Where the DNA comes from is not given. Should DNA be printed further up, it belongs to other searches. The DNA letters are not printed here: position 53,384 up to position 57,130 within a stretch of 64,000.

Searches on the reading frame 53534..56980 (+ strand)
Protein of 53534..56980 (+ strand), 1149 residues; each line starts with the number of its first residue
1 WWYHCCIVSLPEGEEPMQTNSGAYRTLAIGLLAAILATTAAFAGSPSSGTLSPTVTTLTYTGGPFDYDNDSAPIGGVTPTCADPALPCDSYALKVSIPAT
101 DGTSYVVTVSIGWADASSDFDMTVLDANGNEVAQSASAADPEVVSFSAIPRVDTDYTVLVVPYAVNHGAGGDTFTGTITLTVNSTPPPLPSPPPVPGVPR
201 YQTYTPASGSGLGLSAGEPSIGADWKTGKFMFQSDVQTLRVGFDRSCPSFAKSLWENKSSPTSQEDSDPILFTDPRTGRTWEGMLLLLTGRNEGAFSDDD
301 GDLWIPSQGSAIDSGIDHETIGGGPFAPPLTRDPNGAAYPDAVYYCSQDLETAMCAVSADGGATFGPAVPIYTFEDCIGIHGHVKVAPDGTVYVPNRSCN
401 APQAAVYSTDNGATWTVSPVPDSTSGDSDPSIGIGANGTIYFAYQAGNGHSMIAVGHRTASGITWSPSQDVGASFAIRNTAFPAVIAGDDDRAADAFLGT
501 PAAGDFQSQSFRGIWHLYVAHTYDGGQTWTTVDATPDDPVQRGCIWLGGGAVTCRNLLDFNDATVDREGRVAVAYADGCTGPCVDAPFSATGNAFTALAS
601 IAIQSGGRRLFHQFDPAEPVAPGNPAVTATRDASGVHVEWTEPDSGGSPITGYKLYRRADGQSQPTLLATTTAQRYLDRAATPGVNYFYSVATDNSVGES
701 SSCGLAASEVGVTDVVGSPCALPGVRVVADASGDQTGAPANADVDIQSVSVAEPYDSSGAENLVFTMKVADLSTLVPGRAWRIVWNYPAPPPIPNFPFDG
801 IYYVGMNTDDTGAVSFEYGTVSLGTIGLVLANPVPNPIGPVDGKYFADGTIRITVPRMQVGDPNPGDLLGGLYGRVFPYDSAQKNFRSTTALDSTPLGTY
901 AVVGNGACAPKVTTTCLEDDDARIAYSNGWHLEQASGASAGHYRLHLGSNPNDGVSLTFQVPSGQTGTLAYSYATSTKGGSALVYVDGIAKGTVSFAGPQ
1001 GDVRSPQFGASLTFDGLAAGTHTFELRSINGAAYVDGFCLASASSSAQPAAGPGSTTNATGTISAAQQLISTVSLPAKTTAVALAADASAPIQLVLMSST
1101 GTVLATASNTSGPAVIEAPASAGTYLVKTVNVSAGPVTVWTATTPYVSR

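Call 45: search_protein_families(library=pfam, proteins=[window:53534-56980:+], max_evalue=0.00001)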
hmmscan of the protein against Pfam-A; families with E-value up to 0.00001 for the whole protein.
window:53534-56980:+ (1149 aa): 1 family
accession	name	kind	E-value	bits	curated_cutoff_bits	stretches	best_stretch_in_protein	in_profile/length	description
PF00041.27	fn3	-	4.6e-08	33.6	25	1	621-700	2-75/84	Fibronectin type III domain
